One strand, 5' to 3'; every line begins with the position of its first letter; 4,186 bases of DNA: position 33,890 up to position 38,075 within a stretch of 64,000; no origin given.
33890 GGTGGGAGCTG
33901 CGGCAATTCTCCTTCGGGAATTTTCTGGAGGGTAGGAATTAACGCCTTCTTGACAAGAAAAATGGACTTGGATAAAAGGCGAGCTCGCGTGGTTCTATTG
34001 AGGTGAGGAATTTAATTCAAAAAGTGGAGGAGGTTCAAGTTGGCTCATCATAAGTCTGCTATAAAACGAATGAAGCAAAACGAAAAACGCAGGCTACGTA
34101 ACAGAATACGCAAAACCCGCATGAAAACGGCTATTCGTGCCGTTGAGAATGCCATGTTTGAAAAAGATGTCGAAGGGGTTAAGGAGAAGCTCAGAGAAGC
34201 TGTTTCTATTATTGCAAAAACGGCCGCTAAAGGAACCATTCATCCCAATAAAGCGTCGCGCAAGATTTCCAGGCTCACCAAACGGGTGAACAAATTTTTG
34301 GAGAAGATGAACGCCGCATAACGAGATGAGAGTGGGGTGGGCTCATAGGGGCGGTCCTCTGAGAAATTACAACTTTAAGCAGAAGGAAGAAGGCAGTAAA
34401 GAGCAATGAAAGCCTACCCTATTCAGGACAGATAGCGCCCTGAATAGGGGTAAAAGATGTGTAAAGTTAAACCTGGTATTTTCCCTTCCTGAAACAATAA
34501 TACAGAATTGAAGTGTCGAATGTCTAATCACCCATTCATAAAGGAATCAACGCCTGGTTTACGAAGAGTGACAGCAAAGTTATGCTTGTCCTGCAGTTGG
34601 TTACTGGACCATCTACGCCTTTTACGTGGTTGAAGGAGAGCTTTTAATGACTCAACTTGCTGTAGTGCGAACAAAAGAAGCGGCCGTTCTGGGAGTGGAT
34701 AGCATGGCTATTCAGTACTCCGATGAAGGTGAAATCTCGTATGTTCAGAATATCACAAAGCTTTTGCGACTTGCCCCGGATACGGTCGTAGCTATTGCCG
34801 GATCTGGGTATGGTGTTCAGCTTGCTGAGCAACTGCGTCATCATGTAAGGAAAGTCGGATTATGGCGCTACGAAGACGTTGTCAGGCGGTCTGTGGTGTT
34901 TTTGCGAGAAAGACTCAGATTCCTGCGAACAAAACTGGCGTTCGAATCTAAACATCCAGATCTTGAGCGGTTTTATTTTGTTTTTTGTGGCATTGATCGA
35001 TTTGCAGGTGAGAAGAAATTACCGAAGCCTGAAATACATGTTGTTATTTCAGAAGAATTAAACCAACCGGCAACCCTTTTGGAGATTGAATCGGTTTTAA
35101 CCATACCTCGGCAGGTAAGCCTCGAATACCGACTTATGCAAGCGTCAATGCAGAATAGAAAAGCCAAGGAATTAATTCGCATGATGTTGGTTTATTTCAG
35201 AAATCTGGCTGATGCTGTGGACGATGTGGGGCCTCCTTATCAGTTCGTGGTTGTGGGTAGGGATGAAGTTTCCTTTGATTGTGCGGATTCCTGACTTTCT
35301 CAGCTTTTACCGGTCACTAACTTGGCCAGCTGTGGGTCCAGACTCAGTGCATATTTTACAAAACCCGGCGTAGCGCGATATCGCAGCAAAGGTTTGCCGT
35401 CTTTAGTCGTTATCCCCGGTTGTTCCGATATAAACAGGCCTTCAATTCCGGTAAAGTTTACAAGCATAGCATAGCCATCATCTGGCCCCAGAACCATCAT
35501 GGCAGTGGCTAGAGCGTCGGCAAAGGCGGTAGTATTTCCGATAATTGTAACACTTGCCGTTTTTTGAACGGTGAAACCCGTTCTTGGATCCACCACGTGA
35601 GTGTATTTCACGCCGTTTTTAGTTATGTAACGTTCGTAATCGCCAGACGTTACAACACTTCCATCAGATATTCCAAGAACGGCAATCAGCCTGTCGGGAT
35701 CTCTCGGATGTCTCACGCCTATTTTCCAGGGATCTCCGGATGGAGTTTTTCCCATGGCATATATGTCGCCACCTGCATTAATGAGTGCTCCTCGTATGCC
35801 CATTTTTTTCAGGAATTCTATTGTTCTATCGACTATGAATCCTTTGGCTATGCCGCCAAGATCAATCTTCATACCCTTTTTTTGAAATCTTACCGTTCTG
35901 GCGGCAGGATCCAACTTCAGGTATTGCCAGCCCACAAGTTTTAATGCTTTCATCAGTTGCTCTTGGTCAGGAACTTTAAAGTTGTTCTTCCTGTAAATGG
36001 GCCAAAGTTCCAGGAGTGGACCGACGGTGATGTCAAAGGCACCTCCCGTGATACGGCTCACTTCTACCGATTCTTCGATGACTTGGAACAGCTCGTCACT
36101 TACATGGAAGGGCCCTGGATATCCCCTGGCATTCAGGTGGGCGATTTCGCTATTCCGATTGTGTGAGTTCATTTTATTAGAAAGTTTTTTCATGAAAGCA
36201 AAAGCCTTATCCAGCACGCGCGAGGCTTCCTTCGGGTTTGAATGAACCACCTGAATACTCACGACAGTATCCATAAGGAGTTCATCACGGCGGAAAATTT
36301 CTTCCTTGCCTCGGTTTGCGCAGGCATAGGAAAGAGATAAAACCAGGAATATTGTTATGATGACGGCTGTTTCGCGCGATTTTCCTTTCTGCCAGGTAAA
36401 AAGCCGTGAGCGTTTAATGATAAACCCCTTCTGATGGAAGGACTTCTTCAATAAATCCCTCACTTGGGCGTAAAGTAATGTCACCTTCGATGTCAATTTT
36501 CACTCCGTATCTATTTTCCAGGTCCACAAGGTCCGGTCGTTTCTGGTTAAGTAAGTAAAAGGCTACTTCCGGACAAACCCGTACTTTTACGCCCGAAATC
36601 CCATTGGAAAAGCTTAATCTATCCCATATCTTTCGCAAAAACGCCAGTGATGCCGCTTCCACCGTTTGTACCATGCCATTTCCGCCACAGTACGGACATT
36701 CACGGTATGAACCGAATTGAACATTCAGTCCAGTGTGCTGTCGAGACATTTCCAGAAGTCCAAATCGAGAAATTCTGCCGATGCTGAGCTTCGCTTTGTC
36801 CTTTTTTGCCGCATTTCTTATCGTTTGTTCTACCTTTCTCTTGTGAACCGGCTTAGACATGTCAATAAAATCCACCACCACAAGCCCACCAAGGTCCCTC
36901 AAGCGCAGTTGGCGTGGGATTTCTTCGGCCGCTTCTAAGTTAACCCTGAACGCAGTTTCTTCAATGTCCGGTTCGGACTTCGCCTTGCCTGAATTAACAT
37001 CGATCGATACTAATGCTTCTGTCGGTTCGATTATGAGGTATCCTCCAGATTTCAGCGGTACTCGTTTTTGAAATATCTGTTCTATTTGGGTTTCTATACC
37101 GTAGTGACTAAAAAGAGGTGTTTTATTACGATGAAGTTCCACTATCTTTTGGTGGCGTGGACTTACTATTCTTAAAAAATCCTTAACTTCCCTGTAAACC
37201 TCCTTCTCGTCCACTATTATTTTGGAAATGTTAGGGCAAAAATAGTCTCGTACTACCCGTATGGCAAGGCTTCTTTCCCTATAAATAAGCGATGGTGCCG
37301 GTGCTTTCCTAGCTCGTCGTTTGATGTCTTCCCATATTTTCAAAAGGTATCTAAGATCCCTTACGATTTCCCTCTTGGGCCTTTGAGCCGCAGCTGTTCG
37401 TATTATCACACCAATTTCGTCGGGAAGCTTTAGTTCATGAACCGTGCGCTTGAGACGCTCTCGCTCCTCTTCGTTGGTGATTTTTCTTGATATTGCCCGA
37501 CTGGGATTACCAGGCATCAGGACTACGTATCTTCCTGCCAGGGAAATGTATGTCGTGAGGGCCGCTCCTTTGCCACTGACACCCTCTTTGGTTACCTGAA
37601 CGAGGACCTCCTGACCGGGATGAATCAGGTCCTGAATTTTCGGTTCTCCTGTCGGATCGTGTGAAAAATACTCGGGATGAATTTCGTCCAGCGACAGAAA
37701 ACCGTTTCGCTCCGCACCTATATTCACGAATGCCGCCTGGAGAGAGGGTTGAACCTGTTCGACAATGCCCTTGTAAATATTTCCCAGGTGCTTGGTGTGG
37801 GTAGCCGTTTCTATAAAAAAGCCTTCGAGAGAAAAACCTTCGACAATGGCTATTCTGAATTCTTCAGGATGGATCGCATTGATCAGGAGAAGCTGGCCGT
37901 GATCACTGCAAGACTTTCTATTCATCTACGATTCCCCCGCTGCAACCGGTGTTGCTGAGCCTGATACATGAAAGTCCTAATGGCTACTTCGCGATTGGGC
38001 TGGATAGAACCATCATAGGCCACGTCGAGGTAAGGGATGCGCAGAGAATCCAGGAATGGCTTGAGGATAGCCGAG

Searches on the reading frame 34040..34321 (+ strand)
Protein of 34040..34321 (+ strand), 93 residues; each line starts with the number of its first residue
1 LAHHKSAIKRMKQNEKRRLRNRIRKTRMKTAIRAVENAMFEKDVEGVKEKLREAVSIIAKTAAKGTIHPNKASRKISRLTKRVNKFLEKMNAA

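Call 78: search_protein_families(library=pfam, proteins=[window:34040-34321:+], max_evalue=0.00001)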
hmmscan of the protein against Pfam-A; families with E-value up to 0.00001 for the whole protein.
window:34040-34321:+ (93 aa): 1 family
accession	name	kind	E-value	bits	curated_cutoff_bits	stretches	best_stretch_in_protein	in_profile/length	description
PF01649.23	Ribosomal_S20p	-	9.9e-29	100.3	29.5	1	2-84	1-83/83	Ribosomal protein S20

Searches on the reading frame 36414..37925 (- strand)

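Call 76: search_protein_families(library=pfam, proteins=[window:36414-37925:-], max_evalue=0.00001)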
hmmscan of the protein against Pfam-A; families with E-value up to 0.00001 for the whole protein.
window:36414-37925:- (503 aa): 3 families
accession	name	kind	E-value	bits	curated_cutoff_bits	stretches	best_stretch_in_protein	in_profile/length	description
PF10150.14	RNase_E_G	-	8.5e-106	353.7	25.5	1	128-397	1-269/270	Ribonuclease E/G family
PF20833.2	RNase_E_G_Thio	-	1.7e-19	70.1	26.8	1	410-493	2-84/86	RNase E/G, Thioredoxin-like domain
PF00575.29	S1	-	1.4e-06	29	22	1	48-123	5-71/74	S1 RNA binding domain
